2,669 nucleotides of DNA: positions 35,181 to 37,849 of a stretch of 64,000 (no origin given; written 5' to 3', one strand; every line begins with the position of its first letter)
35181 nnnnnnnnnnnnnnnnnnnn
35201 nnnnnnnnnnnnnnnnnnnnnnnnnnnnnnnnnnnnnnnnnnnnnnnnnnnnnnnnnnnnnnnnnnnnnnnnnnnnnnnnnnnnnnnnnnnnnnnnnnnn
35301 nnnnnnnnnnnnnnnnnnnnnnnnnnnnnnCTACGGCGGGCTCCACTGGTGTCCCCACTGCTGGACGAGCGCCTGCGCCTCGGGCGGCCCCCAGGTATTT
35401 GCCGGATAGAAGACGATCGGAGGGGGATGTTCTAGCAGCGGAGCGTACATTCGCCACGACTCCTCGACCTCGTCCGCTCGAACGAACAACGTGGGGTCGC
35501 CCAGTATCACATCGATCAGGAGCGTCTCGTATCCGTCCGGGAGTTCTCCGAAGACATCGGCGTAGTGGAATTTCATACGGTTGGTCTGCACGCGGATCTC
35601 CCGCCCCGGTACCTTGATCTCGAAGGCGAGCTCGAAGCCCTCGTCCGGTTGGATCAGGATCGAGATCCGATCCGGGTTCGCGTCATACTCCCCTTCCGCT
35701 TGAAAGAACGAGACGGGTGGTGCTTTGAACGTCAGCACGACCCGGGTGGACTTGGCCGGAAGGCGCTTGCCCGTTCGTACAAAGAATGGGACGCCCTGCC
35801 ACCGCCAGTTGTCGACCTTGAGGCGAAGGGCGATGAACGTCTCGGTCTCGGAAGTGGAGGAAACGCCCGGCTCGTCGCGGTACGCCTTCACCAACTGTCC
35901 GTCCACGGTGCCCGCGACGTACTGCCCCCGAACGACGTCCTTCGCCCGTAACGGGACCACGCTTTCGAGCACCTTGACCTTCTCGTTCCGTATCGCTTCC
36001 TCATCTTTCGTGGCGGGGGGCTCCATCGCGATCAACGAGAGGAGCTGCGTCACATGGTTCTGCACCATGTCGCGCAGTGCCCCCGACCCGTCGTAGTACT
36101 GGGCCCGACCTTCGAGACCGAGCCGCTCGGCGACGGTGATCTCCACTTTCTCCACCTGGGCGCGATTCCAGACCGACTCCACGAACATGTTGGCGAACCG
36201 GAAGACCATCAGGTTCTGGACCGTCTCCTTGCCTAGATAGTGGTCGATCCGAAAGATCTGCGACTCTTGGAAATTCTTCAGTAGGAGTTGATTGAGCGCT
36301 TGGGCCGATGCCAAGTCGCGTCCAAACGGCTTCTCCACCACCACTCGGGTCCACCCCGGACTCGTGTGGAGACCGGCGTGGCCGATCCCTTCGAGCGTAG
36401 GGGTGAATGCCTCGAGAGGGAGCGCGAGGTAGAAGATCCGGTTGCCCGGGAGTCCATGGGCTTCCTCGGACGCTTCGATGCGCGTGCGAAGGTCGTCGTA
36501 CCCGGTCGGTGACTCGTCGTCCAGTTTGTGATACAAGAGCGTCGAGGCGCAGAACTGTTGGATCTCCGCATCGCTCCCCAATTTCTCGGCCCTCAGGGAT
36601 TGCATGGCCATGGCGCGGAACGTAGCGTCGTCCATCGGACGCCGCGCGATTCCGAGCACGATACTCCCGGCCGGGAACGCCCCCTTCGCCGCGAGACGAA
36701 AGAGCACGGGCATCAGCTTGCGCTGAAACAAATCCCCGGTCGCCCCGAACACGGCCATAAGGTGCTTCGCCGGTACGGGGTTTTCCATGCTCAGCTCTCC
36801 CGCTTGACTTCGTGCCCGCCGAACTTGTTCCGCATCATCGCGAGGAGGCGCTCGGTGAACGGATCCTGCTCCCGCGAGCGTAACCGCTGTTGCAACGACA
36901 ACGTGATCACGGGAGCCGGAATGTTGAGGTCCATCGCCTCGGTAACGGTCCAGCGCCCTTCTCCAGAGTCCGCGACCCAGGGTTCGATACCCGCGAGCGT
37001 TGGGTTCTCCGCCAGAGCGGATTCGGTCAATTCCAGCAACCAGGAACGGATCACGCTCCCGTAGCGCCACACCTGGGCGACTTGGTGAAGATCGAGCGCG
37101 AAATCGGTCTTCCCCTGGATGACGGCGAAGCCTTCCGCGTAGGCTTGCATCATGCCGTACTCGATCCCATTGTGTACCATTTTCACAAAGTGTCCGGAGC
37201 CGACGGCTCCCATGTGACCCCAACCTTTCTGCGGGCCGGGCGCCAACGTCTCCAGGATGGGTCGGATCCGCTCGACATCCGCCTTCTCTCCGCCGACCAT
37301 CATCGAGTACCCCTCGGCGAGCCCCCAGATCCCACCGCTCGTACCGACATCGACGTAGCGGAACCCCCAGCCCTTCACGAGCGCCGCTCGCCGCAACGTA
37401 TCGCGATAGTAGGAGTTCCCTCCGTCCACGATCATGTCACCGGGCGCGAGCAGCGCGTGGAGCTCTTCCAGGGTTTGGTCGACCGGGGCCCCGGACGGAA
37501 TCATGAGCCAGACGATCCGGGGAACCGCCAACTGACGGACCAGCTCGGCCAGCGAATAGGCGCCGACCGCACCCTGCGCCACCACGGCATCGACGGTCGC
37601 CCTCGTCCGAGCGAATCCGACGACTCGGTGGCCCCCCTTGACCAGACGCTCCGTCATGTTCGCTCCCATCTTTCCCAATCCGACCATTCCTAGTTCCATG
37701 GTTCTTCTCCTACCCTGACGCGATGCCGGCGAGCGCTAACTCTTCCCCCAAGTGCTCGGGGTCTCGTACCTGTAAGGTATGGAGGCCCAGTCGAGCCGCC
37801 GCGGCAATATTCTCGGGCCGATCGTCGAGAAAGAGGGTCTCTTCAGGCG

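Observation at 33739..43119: Complete bacterial-style oxidative pentose-phosphate supercluster, including a transaldolase-PGI fusion, in an apparently archaeal genome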

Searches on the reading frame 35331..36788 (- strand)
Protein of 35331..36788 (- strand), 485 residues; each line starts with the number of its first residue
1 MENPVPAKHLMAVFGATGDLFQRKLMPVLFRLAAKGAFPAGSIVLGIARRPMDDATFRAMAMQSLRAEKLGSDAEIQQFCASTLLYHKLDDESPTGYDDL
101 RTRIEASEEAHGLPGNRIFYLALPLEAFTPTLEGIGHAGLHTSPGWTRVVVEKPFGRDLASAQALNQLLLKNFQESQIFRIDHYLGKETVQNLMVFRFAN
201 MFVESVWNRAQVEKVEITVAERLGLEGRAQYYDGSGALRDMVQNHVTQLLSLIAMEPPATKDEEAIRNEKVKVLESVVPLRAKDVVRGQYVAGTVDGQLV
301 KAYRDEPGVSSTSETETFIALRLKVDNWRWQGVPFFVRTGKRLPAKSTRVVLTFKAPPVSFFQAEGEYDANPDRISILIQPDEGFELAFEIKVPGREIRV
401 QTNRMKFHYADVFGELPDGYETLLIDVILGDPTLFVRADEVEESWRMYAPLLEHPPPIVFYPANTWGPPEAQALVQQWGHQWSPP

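Call 7: search_protein_families(library=pfam, proteins=[window:35331-36788:-])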
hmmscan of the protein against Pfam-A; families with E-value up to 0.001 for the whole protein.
window:35331-36788:- (485 aa): 2 families
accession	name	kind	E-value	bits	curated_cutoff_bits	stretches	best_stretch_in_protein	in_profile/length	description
PF02781.21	G6PD_C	-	1.9e-109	365.7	27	1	194-482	1-295/296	Glucose-6-phosphate dehydrogenase, C-terminal domain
PF00479.28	G6PD_N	-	3.1e-56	191.4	22.1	1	13-192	2-183/183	Glucose-6-phosphate dehydrogenase, NAD binding domain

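Call 8: search_protein_families(library=ncbifam, proteins=[window:35331-36788:-])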
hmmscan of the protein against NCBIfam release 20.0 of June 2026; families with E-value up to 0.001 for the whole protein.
window:35331-36788:- (485 aa): 3 families
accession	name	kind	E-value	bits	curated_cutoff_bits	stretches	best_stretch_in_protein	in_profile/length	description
TIGR00871.1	zwf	equivalog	4.5e-169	563.2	400.6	1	8-483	2-484/486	glucose-6-phosphate dehydrogenase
NF009492.0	PRK12853.1-3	equivalog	1e-124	417.1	428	1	8-476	9-465/472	glucose-6-phosphate dehydrogenase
NF004331.0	PRK05722.2-1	equivalog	2.2e-56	191.9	622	1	12-356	7-326/425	glucose-6-phosphate dehydrogenase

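Call 28: find_homologous_proteins(query=window:35331-36788:-)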
Query window:35331-36788:- (485 aa): 8000 proteins with E <= 0.001 among 8000 candidates; the best 120 are listed.
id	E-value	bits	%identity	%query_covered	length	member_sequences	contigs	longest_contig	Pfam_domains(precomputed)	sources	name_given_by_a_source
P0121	0.0e+0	1105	100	100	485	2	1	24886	PF02781.22,PF00479.29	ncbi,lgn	ncbi:MAG: glucose-6-phosphate dehydrogenase [Thermoplasmata archaeon]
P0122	3.9e-298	1007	90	100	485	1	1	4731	PF02781.22,PF00479.29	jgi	jgi:glucose-6-phosphate 1-dehydrogenase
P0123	3.7e-297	1004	89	100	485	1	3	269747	PF02781.22,PF00479.29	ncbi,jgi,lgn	ncbi:MAG: glucose-6-phosphate dehydrogenase [Thermoplasmata archaeon]|jgi:glucose-6-phosphate 1-dehy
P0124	2.2e-291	985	88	100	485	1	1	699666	PF02781.22,PF00479.29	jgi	jgi:glucose-6-phosphate 1-dehydrogenase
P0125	6.4e-258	875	76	100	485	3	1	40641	PF02781.22,PF00479.29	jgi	jgi:glucose-6-phosphate 1-dehydrogenase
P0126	9.8e-256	867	77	100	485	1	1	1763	PF02781.22,PF00479.29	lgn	-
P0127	3.2e-254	862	78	100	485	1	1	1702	PF02781.22,PF00479.29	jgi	jgi:glucose-6-phosphate 1-dehydrogenase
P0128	4.1e-252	855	74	100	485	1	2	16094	PF02781.22,PF00479.29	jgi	jgi:glucose-6-phosphate 1-dehydrogenase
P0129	1.1e-244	831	72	100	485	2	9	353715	PF02781.22,PF00479.29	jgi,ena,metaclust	jgi:glucose-6-phosphate 1-dehydrogenase|metaclust:\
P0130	3.3e-244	829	73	100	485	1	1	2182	PF02781.22,PF00479.29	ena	-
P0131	9.1e-243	825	73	100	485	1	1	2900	PF02781.22,PF00479.29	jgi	jgi:glucose-6-phosphate 1-dehydrogenase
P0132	3.1e-242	823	73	100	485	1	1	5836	PF02781.22,PF00479.29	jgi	jgi:glucose-6-phosphate 1-dehydrogenase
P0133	1.1e-240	818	72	99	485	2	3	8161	PF02781.22,PF00479.29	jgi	jgi:glucose-6-phosphate 1-dehydrogenase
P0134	2.7e-240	817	72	100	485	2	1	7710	PF02781.22,PF00479.29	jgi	jgi:glucose-6-phosphate 1-dehydrogenase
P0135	1.8e-239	814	72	100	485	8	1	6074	PF02781.22,PF00479.29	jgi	-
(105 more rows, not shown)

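Call 41: search_protein_representatives(protein=window:35331-36788:-)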
Query: 485 residues. Proteins with E-value up to 0.001 (for the whole library): 21126; up to 1e-10: 11980; up to 1e-30: 4301. The best 150 are listed.
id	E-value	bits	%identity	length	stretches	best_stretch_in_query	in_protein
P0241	1.5e-155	535.4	51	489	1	8-479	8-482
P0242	4.0e-133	461.4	48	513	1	6-485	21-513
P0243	8.2e-131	453.8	50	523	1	10-479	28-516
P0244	2.9e-129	448.7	49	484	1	8-474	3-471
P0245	1.2e-126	440.1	46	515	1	10-482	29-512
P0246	1.8e-126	439.5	48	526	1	11-483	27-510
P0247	3.0e-126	438.7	44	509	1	4-483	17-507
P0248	9.9e-126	437.1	47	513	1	9-485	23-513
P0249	2.3e-125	435.9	45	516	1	5-483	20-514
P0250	4.9e-125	434.8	45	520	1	11-483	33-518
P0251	8.3e-124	430.7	45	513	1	6-482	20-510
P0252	5.8e-123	427.9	46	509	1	11-482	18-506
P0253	1.1e-122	427.0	48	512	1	7-483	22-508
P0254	1.3e-122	426.8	45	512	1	4-482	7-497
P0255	4.5e-122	425.0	47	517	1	6-482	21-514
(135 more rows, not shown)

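Call 42: list_cluster_members(proteins=[P0241, P0242, P0243, P0244, P0245, P0246, P0247, P0248, P0249, P0250])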
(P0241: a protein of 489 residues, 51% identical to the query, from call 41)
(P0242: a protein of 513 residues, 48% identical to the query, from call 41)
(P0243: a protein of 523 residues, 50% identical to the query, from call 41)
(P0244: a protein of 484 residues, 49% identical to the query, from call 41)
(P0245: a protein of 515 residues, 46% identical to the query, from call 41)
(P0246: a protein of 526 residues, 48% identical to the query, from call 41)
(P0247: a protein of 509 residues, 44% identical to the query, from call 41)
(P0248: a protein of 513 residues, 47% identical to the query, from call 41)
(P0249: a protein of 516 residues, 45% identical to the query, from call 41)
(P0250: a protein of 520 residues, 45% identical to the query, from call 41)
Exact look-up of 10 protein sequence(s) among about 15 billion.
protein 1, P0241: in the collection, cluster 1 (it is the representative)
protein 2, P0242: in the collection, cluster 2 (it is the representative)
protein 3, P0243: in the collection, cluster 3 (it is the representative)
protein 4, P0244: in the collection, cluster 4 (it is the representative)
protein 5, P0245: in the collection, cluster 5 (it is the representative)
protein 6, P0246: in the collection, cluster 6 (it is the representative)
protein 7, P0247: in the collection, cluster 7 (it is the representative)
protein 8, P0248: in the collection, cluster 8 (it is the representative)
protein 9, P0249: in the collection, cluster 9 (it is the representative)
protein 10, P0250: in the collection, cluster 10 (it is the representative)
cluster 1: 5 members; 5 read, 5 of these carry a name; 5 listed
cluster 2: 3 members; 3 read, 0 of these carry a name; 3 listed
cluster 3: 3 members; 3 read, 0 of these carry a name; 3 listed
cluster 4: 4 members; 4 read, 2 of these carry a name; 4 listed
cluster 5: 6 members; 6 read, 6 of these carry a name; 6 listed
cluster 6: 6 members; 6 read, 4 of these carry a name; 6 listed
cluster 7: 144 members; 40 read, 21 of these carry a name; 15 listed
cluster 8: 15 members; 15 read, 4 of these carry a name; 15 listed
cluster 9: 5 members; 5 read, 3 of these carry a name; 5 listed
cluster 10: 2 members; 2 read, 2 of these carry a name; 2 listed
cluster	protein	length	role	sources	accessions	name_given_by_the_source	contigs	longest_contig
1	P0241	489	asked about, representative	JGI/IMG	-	glucose-6-phosphate 1-dehydrogenase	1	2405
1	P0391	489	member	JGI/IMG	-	glucose-6-phosphate 1-dehydrogenase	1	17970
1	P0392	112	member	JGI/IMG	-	glucose-6-phosphate 1-dehydrogenase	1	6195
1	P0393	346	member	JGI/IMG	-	glucose-6-phosphate 1-dehydrogenase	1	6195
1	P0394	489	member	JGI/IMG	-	glucose-6-phosphate 1-dehydrogenase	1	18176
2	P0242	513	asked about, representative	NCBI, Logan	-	-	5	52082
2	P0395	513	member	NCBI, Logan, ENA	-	-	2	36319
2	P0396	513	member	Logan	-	-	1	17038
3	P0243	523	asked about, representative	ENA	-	-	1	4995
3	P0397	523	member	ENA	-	-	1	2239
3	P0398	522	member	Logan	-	-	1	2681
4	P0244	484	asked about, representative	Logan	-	-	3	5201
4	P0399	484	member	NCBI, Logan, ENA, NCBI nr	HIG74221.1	MAG TPA: glucose-6-phosphate dehydrogenase [Bacteroidetes bacterium] | glucose-6-phosphate dehydrogenase [Bacteroidota bacterium]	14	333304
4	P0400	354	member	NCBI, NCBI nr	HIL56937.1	MAG TPA: glucose-6-phosphate dehydrogenase (NADP(+)), partial [Rhodothermales bacterium] | glucose-6-phosphate dehydrogenase (NADP(+)) [Rhodothermales bacterium]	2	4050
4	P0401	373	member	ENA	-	-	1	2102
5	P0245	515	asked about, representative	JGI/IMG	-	glucose-6-phosphate 1-dehydrogenase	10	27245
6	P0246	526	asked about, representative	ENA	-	-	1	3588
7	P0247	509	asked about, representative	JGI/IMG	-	glucose-6-phosphate 1-dehydrogenase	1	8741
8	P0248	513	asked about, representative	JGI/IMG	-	-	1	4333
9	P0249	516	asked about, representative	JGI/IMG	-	glucose-6-phosphate 1-dehydrogenase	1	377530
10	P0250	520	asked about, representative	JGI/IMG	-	glucose-6-phosphate 1-dehydrogenase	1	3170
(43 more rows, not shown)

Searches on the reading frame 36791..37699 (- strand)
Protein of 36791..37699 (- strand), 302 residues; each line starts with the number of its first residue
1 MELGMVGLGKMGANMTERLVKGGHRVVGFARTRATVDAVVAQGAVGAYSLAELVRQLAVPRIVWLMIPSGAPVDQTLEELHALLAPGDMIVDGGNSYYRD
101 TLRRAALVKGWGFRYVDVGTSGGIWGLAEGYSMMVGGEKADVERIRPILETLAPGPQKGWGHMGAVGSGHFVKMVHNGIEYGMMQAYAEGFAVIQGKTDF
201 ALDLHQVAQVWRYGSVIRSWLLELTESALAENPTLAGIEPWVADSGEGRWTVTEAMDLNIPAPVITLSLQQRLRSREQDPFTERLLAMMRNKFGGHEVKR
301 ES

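Call 7: search_protein_families(library=pfam, proteins=[window:36791-37699:-])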
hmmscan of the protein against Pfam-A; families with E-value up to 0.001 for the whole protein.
window:36791-37699:- (302 aa): 2 families
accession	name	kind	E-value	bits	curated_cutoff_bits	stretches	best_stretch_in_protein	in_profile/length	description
PF03446.21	NAD_binding_2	-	2.7e-41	141.7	21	1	3-153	2-153/161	NAD binding domain of 6-phosphogluconate dehydrogenase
PF00393.24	6PGD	-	4.7e-22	79.2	27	1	169-279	1-117/290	6-phosphogluconate dehydrogenase, C-terminal domain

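Call 8: search_protein_families(library=ncbifam, proteins=[window:36791-37699:-])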
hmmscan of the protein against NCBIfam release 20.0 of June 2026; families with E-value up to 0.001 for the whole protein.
window:36791-37699:- (302 aa): 11 families
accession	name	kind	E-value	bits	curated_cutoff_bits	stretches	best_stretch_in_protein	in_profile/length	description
NF007161.0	PRK09599.1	subfamily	2.7e-134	447.2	271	1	1-301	1-301/302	NADP-dependent phosphogluconate dehydrogenase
TIGR00872.1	gnd_rel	equivalog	4e-113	377.6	297.2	1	1-300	1-297/299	phosphogluconate dehydrogenase (NAD(+)-dependent, decarboxylating)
NF006765.0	PRK09287.1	equivalog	1.6e-66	225.2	413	1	2-279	5-295/476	NADP-dependent phosphogluconate dehydrogenase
TIGR00873.1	gnd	equivalog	2.3e-61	208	426.7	1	3-278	2-289/467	decarboxylating NADP(+)-dependent phosphogluconate dehydrogenase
TIGR01505.1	tartro_sem_red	equivalog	2e-23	83.1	340.75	1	3-223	2-215/291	2-hydroxy-3-oxopropionate reductase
TIGR01692.1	HIBADH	equivalog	2.2e-20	73.2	291.6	1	6-194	2-187/288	3-hydroxyisobutyrate dehydrogenase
NF008592.0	PRK11559.1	equivalog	1.4e-16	60.7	397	1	1-191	3-190/296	2-hydroxy-3-oxopropionate reductase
NF011633.0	PRK15059.1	equivalog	1e-14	54.4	451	1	1-177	1-173/292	2-hydroxy-3-oxopropionate reductase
NF012005.0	PRK15461.1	equivalog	3.8e-12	46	348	1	4-188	5-186/298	sulfolactaldehyde 3-reductase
NF043037.1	ThreonDh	equivalog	1.6e-11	44.2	350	1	3-222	5-218/297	L-threonate dehydrogenase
NF005650.0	PRK07417.1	equivalog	5.7e-06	25.8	290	1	1-94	2-92/281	prephenate/arogenate dehydrogenase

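Call 47: search_solved_structures(query=window:36791-37699:-, max_evalue=1e-20)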
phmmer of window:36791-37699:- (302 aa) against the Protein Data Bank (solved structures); distinct sequences matched with E-value up to 1e-20: 22.
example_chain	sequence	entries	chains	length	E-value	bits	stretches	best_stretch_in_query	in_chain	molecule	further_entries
6vpb_A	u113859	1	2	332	1.3e-89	303.7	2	152-300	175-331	6-phosphogluconate dehydrogenase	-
4e21_A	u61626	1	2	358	6.7e-85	288.3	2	1-194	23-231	6-phosphogluconate dehydrogenase (Decarboxylating)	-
10gw_A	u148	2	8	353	3.1e-83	282.8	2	154-299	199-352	6-phosphogluconate dehydrogenase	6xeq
8ihe_A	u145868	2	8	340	2.1e-82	280.1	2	1-196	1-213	Probable 6-phosphogluconate dehydrogenase,decarboxylating Gnd2 | 6-phosphogluconate dehydrogenase, NAD(+)-dependent, decarboxylating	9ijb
3fwn_A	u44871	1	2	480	1.8e-57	198.2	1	2-278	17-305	6-phosphogluconate dehydrogenase, decarboxylating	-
2w8z_A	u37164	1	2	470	7.3e-57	196.2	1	2-280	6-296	6-PHOSPHOGLUCONATE DEHYDROGENASE, DECARBOXYLATING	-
2w90_A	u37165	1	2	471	7.4e-57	196.2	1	2-280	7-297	6-PHOSPHOGLUCONATE DEHYDROGENASE, DECARBOXYLATING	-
2zya_A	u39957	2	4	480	8.5e-57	196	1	2-277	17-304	6-phosphogluconate dehydrogenase, decarboxylating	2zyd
2zyg_A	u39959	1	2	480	3.3e-56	194.1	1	2-277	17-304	6-phosphogluconate dehydrogenase, decarboxylating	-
2iyo_A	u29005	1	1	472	2.2e-52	181.5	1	3-280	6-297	6-PHOSPHOGLUCONATE DEHYDROGENASE, DECARBOXYLATING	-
2iyp_A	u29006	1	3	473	2.2e-52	181.5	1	3-280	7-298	6-PHOSPHOGLUCONATE DEHYDROGENASE, DECARBOXYLATING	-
2iz0_A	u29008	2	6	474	2.2e-52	181.5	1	3-280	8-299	6-PHOSPHOGLUCONATE DEHYDROGENASE, DECARBOXYLATING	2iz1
7cb0_A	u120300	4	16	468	2.7e-49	171.4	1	2-275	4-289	6-phosphogluconate dehydrogenase, decarboxylating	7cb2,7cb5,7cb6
4gwg_A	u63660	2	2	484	3.4e-48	167.8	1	2-279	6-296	6-phosphogluconate dehydrogenase, decarboxylating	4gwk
5uq9_A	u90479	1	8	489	3.6e-48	167.7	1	2-279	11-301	6-phosphogluconate dehydrogenase, decarboxylating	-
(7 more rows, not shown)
